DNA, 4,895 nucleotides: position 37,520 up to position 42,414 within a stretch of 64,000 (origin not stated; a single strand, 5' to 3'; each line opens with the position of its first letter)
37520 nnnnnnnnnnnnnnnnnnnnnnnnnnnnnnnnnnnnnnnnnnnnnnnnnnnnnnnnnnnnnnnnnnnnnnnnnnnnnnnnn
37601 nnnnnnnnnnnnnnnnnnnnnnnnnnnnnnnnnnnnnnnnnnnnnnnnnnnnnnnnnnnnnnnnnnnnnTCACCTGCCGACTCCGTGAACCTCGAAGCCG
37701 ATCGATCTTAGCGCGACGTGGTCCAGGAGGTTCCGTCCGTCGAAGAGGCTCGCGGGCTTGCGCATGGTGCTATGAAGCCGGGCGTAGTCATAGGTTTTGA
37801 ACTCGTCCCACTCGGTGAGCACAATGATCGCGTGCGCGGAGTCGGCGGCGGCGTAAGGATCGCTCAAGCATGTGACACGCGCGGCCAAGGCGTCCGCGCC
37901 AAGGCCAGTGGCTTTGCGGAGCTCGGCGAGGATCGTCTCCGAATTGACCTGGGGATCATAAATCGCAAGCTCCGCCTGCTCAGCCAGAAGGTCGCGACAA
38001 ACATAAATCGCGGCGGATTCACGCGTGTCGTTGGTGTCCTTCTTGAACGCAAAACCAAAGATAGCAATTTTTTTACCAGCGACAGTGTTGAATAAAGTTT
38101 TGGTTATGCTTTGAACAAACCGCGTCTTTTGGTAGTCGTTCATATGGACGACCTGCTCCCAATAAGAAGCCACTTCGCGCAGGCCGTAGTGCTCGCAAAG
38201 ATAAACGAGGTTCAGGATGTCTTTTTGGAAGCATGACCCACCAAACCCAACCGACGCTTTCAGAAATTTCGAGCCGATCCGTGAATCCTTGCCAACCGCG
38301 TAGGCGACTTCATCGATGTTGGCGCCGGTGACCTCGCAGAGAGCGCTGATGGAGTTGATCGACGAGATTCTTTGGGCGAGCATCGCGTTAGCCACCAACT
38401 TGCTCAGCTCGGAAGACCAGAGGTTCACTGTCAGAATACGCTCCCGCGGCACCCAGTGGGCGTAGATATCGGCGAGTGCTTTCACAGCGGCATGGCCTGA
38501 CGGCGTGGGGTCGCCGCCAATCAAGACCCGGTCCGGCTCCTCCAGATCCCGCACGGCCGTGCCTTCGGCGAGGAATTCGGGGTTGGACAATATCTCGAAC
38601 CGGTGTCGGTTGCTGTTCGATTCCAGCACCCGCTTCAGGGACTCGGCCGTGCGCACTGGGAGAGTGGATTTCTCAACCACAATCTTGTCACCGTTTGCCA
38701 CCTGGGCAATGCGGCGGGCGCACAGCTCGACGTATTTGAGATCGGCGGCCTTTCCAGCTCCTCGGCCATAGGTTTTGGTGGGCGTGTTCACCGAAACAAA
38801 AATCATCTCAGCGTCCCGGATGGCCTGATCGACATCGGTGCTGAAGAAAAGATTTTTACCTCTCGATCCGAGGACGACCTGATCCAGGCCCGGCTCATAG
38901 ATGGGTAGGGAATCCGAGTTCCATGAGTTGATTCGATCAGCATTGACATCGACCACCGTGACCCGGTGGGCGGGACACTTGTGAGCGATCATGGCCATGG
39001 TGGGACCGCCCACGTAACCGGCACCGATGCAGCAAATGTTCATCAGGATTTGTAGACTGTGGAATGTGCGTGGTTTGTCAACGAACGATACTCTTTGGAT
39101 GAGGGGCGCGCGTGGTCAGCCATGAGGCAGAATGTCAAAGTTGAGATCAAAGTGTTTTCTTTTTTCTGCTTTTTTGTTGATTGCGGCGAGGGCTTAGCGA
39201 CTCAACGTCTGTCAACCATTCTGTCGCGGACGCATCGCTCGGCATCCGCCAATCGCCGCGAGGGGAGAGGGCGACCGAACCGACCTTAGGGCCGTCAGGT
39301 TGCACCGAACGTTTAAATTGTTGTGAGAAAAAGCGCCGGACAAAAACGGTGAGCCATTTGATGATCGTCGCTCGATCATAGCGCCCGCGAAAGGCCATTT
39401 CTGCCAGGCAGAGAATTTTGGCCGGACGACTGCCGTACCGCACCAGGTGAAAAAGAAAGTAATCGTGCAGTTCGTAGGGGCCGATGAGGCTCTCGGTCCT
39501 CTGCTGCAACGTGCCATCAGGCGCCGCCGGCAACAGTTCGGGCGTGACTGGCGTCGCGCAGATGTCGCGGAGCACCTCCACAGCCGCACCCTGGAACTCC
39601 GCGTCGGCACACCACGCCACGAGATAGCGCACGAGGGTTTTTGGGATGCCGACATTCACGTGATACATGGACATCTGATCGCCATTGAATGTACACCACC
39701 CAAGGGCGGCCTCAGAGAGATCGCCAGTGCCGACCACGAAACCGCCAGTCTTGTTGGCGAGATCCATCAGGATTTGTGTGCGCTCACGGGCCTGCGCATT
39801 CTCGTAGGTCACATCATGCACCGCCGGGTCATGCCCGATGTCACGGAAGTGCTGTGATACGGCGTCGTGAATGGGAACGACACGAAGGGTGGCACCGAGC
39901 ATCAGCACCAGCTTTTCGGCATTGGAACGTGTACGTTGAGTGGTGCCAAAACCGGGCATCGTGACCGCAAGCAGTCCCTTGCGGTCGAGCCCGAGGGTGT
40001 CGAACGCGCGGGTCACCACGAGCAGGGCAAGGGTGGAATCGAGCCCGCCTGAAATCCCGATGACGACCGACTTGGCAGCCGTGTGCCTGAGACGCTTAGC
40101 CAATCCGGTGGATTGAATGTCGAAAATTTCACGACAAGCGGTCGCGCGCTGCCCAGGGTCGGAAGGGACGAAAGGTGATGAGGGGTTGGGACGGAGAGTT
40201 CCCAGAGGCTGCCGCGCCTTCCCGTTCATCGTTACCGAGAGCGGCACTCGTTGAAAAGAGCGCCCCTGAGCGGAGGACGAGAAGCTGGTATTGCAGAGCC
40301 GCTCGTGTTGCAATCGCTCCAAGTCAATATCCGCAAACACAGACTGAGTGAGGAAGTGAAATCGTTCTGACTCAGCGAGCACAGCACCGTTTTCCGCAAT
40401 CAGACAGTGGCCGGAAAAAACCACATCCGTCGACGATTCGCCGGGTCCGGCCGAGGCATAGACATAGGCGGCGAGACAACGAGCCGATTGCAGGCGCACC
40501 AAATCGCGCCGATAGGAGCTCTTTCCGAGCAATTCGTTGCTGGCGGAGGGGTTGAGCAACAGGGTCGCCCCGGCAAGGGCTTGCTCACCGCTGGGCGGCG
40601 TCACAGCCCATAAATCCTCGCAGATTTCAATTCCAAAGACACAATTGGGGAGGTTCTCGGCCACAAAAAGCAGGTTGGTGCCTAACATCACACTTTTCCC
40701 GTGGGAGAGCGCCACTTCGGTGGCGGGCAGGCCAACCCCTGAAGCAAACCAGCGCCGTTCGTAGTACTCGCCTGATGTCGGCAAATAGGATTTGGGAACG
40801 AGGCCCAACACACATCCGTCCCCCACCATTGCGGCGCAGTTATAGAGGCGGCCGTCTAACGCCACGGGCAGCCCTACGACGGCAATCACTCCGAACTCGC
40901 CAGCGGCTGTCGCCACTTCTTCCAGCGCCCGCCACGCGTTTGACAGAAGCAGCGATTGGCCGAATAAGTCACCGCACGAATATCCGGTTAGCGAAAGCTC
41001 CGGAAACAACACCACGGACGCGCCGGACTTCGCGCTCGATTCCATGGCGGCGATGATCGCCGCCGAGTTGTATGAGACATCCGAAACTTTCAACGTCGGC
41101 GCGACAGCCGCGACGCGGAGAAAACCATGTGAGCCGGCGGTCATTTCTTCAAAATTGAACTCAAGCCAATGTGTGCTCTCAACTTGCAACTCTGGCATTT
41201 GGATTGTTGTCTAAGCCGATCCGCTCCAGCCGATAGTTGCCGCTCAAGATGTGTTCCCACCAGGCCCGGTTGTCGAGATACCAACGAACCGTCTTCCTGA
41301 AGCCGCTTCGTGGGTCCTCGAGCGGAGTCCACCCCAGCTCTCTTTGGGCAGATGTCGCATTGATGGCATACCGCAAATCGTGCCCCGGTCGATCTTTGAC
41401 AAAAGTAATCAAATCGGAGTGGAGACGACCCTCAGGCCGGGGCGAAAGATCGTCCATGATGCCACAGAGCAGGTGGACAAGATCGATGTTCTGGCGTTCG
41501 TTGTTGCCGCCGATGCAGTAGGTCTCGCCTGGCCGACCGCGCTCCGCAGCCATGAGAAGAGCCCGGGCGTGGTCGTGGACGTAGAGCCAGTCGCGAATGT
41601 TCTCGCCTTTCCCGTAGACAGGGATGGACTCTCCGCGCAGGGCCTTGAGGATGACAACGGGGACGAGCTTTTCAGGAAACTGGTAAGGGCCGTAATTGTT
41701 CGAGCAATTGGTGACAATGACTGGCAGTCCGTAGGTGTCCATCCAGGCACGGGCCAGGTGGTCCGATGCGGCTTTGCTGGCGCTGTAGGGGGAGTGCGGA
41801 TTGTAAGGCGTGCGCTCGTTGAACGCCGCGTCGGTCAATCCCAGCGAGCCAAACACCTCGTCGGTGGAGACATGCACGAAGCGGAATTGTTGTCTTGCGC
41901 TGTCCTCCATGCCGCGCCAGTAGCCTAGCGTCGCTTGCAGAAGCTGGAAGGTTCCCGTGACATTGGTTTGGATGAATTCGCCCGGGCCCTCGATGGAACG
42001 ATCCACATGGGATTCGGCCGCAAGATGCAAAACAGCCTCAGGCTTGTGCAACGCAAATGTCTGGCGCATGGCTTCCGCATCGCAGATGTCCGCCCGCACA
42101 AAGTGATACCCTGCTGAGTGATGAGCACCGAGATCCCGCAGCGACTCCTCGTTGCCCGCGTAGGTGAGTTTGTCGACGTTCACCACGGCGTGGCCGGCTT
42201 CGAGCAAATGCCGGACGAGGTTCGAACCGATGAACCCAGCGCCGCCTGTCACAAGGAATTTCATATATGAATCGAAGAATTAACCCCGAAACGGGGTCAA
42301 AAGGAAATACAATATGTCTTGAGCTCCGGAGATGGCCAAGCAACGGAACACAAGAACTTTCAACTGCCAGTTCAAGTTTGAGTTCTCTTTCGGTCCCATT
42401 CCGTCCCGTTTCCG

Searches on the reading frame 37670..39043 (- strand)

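Call 7: search_protein_families(library=pfam, proteins=[window:37670-39043:-], max_evalue=0.001)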
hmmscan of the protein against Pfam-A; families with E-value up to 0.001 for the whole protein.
window:37670-39043:- (457 aa): 3 families
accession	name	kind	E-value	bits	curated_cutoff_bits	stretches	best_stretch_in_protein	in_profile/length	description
PF03721.20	UDPG_MGDP_dh_N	-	4.4e-61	206.2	27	1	1-183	1-181/187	UDP-glucose/GDP-mannose dehydrogenase family, NAD binding domain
PF00984.24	UDPG_MGDP_dh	-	6.1e-31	106.8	25.4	1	209-303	1-93/94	UDP-glucose/GDP-mannose dehydrogenase family, central domain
PF03720.21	UDPG_MGDP_dh_C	-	1.1e-29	103.3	30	1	327-442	1-103/103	UDP-glucose/GDP-mannose dehydrogenase family, UDP binding domain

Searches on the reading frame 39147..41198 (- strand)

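Call 7: search_protein_families(library=pfam, proteins=[window:39147-41198:-], max_evalue=0.001)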
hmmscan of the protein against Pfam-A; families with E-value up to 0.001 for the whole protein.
window:39147-41198:- (683 aa): 2 families
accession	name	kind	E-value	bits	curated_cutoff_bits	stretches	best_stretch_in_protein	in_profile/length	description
PF02540.23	NAD_synthase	-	1.8e-27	96.5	21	1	365-586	8-205/242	NAD synthase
PF00795.27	CN_hydrolase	-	5.5e-17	62.4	23.2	1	28-297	1-252/256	Carbon-nitrogen hydrolase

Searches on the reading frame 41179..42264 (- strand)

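Call 7: search_protein_families(library=pfam, proteins=[window:41179-42264:-], max_evalue=0.001)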
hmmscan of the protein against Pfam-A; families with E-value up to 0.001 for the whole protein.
window:41179-42264:- (361 aa): 8 families
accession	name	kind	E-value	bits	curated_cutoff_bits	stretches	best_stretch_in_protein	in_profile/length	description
PF16363.11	GDP_Man_Dehyd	-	4.8e-85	286.4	27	1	4-319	1-326/332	GDP-mannose 4,6 dehydratase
PF01370.27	Epimerase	-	4.6e-70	236.2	20.9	1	4-252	2-240/240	NAD dependent epimerase/dehydratase family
PF01073.25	3Beta_HSD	-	1.4e-15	57.6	22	1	4-241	1-230/280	3-beta hydroxysteroid dehydrogenase/isomerase family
PF04321.23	RmlD_sub_bind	-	1.5e-15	57.5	27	1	1-173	1-138/287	RmlD substrate binding domain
PF02719.21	Polysacc_synt_2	-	1.1e-12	48.2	20.2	1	4-113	2-116/293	Polysaccharide biosynthesis protein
PF07993.18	NAD_binding_4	-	1.5e-11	44.4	20.1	1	5-189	1-206/258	Male sterility protein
PF00106.31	adh_short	-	3e-09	37.1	26.6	1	4-73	4-71/195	short chain dehydrogenase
PF08659.16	KR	-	0.0001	22.7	22.6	1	3-74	3-76/180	KR domain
